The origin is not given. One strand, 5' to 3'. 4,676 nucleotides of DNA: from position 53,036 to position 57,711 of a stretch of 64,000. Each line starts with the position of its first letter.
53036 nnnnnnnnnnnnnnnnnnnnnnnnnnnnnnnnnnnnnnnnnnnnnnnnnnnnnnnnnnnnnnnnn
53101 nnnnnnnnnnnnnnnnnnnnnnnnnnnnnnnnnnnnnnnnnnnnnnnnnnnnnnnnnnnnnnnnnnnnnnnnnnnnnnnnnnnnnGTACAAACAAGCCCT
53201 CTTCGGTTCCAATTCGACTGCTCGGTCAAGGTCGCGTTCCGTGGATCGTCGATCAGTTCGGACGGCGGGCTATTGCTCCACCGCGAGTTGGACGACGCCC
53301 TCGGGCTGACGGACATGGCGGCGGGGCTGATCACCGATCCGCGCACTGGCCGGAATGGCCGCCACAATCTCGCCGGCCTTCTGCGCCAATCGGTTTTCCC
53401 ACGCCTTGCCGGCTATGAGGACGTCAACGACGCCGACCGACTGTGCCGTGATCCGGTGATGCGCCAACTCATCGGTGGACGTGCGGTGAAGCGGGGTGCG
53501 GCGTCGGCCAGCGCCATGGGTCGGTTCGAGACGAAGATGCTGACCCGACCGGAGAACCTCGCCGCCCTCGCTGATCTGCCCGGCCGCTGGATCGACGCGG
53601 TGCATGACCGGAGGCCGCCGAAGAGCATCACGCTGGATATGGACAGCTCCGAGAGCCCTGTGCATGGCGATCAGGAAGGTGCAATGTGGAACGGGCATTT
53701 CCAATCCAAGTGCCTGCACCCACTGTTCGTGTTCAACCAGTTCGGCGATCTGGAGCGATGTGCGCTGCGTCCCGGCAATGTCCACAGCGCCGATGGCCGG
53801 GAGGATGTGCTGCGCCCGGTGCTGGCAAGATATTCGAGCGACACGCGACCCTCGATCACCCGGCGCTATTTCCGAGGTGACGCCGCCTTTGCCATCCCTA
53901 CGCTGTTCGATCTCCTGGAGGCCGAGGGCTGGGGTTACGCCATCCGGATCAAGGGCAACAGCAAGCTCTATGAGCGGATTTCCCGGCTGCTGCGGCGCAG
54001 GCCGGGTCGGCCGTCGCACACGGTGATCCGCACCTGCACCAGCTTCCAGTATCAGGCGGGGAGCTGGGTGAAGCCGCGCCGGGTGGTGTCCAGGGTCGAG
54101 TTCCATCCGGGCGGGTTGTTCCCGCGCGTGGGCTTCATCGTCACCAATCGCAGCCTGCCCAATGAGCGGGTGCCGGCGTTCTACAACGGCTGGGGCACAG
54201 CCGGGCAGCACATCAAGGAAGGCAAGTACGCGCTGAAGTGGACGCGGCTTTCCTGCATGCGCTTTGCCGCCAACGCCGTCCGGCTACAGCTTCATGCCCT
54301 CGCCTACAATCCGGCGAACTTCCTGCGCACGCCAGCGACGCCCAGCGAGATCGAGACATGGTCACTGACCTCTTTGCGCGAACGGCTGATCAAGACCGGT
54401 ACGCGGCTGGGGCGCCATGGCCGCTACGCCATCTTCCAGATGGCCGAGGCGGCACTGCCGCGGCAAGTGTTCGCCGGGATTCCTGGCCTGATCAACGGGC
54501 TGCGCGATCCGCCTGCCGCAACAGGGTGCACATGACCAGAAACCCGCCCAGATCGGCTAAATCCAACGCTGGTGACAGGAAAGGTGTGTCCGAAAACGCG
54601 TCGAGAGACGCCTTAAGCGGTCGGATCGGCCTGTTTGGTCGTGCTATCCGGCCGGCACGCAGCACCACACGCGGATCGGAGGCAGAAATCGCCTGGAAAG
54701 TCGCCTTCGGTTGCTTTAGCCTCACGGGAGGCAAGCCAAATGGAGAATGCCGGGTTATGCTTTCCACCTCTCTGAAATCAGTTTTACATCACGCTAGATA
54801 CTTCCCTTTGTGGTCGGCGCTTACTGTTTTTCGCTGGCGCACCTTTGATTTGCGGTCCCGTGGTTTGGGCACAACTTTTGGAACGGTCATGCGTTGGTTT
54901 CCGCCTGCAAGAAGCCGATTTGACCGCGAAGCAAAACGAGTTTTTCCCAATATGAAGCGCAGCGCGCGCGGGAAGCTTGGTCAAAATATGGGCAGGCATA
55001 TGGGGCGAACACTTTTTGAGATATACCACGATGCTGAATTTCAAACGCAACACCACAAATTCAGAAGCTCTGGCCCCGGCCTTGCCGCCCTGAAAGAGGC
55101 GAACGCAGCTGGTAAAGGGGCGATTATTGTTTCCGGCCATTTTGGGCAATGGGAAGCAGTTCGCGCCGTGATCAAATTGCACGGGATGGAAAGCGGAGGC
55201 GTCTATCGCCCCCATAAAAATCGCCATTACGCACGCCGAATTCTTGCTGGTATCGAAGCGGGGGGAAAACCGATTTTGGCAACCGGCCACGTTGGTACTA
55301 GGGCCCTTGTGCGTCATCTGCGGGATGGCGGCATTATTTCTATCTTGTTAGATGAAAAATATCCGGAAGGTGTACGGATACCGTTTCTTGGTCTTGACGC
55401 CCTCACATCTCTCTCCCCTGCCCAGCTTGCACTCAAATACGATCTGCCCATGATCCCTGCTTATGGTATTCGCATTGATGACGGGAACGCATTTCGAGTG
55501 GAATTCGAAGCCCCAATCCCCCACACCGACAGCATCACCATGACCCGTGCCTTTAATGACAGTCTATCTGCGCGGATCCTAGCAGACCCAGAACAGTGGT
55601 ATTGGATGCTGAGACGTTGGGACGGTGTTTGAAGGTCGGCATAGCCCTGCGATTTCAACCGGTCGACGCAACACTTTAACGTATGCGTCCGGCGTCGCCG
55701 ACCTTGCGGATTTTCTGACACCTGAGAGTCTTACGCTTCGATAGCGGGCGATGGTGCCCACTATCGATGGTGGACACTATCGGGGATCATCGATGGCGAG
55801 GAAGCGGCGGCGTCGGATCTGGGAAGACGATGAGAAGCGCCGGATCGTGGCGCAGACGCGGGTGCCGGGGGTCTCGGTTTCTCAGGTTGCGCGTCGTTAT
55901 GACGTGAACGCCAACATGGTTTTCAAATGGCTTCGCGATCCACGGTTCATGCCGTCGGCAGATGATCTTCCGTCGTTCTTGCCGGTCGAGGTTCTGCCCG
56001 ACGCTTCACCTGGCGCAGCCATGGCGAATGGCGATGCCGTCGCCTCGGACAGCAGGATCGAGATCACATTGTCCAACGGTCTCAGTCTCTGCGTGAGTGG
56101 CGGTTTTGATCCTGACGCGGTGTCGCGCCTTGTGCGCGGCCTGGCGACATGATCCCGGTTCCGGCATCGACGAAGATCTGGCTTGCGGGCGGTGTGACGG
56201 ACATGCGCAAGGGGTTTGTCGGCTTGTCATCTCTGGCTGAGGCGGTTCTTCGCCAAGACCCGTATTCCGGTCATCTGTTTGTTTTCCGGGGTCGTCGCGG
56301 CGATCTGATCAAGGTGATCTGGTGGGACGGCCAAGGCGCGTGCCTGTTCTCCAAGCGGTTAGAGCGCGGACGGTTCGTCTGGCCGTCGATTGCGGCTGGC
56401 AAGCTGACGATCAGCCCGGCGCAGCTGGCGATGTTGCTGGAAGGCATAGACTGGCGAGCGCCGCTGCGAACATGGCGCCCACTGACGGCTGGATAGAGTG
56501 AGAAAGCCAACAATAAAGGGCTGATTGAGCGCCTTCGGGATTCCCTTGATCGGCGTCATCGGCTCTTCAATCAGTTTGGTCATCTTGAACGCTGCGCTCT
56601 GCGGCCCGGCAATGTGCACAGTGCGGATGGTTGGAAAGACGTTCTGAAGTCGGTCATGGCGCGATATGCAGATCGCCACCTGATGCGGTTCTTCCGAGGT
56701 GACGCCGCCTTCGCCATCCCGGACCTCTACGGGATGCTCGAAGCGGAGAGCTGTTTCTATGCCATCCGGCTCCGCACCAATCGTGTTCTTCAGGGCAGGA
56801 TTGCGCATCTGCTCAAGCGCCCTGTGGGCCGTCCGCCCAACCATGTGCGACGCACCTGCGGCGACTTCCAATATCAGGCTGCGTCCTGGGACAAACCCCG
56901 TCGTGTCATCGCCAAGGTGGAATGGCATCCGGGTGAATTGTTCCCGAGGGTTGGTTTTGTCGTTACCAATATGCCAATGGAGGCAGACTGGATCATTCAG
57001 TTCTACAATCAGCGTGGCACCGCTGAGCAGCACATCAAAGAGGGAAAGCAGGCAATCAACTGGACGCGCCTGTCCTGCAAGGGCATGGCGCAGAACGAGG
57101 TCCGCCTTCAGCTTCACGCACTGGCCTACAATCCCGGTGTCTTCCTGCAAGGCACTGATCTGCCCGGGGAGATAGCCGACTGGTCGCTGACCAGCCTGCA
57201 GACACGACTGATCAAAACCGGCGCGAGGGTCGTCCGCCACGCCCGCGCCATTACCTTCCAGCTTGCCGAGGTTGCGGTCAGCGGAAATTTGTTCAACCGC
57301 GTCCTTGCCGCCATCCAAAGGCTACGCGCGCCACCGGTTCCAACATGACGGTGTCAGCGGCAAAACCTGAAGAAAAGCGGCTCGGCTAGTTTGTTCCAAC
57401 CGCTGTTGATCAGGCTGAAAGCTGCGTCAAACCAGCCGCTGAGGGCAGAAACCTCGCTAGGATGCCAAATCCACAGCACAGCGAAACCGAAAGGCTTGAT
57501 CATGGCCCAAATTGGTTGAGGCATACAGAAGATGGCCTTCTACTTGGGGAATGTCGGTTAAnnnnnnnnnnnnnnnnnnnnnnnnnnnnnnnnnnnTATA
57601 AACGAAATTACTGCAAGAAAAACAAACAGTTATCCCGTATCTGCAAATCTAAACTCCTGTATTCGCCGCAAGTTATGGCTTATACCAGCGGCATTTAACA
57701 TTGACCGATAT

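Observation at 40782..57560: One IS1380 element split in-frame into two halves 15.3 kb apart, sharing a 6-bp overlap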

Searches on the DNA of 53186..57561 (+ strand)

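Call 26: search_dna_similar(query=window:53186-57561:+, collection=plasmids, mode=near, max_rows=20)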
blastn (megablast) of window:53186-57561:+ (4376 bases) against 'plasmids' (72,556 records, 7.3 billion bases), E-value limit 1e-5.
Records with a match: 37; places in all: 47; records where one place covers at least 80% of the query: 0.
Best place of each record, by identity: 80-90% 14; 60-80% 23.
By first word of the organism name: Pseudomonas 7; Paracoccus 5; Sphingobium 5; Xanthobacter 3; Sphingopyxis 2; Rhizorhabdus 2; Ancylobacter 2; Comamonas 2; Phaeobacter 1; Thioclava 1; and 7 more.
By predicted mobility (MOB-suite, as given by PLSDB): non-mobilizable 18; conjugative 13; mobilizable 6.
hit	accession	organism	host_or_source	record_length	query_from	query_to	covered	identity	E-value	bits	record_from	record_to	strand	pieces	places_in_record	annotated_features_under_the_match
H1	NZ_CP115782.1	Paracoccus aerodenitrificans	cell culture,sediment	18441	3381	4214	19%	83.2%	0e+0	763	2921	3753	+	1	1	none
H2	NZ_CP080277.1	Phaeobacter piscinae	-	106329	3379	4156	18%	82.7%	0e+0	689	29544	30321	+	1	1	IS1380 family transposase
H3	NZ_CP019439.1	Thioclava nitratireducens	pure culture,Surface seawater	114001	3381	4131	17%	74.0%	2e-71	279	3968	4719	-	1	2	transposase (x2)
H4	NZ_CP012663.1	Frigidibacter mobilis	oil-production water,oil-production ...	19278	3381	4099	16%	74.5%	8e-75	291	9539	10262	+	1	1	none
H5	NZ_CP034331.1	Tabrizicola piscis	Tanakia koreensis,mono bacterial isolate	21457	3381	4099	16%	74.4%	1e-73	287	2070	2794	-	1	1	IS1380-like element ISPme1 family transposase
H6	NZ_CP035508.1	Haematobacter massiliensis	single cell,human skin swab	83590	3381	4099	16%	74.4%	1e-73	287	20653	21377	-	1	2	IS1380-like element ISPme1 family transposase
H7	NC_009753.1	Paracoccus methylutens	-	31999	3381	4099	16%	74.4%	1e-73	287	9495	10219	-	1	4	IS1380-like element ISPme1 family transposase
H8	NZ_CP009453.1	Sphingopyxis sp. 113P3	activated sludge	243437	3381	4099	16%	74.4%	1e-73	287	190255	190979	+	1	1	IS1380-like element ISPme1 family transposase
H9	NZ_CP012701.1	Sphingopyxis macrogoltabida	whole organism,activated sludge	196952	3381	4099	16%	74.4%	1e-73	287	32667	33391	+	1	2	IS1380-like element ISPme1 family transposase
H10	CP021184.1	Rhizorhabdus wittichii DC-6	activated sludge of a wastewater ...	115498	3381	4099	16%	74.4%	1e-73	287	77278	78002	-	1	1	IS1380 family transposase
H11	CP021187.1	Rhizorhabdus wittichii DC-6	activated sludge of a wastewater ...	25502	3381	4099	16%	74.4%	1e-73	287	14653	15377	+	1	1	IS1380 family transposase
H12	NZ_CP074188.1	Raoultella planticola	lake water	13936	3381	4099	16%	74.4%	1e-73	287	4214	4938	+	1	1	IS1380-like element ISPme1 family transposase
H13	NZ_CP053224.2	Sphingobium sp. RSMS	whole organism,Storage tank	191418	3381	4099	16%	74.4%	1e-73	287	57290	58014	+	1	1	IS1380-like element ISPme1 family transposase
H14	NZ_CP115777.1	Paracoccus albus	cell culture,sediment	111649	3381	4099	16%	74.4%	1e-73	287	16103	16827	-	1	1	IS1380-like element ISPme1 family transposase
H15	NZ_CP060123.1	Sphingobium yanoikuyae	Cell culture,soil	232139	3381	4099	16%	74.4%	1e-73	287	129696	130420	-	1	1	IS1380-like element ISPme1 family transposase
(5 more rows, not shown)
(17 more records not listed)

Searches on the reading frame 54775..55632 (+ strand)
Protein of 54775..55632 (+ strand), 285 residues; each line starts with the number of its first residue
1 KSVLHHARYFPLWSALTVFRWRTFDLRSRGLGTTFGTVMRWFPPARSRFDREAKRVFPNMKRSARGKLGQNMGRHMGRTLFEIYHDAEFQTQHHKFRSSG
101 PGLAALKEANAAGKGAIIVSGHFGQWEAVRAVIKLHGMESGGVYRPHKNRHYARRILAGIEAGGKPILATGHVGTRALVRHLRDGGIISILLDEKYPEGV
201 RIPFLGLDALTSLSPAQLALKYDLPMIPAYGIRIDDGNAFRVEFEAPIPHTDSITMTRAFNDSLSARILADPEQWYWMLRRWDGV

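Call 19: search_protein_families(library=pfam, proteins=[window:54775-55632:+])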
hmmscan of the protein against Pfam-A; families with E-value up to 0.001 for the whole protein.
window:54775-55632:+ (285 aa): 1 family
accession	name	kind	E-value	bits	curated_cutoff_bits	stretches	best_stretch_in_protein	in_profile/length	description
PF03279.18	Lip_A_acyltrans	-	1e-37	130.4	22.3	1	29-282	35-293/295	Bacterial lipid A biosynthesis acyltransferase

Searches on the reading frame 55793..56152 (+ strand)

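Call 19: search_protein_families(library=pfam, proteins=[window:55793-56152:+])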
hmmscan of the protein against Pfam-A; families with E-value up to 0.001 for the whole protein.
window:55793-56152:+ (119 aa): 2 families
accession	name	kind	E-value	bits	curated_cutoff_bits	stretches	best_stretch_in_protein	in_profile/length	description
PF01527.26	HTH_Tnp_1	-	1.2e-08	35.5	24.1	1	5-49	2-46/75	Transposase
PF13384.12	HTH_23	-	0.00025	21.2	24.6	1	13-49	5-40/50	Homeodomain-like domain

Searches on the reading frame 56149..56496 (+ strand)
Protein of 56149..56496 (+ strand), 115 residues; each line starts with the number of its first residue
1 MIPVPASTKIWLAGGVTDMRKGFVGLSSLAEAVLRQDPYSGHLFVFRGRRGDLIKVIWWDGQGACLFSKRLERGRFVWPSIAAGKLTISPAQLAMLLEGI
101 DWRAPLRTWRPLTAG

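Call 19: search_protein_families(library=pfam, proteins=[window:56149-56496:+])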
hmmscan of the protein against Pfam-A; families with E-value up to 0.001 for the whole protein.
window:56149-56496:+ (115 aa): 1 family
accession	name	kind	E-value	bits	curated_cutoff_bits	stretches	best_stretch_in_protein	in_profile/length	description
PF05717.18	TnpB_IS66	-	8.9e-38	128.7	26.6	1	9-105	2-99/101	IS66 Orf2 like protein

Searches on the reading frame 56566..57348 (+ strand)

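Call 19: search_protein_families(library=pfam, proteins=[window:56566-57348:+])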
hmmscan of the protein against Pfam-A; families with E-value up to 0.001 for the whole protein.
window:56566-57348:+ (260 aa): 2 families
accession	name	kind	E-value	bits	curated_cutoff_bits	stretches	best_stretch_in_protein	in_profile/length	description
PF13701.12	DDE_Tnp_1_4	-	4.4e-79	266.2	34.7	1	2-254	177-434/435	Transposase DDE domain group 1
PF01609.27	DDE_Tnp_1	-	1.6e-17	64.4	23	1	4-189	46-199/200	Transposase DDE domain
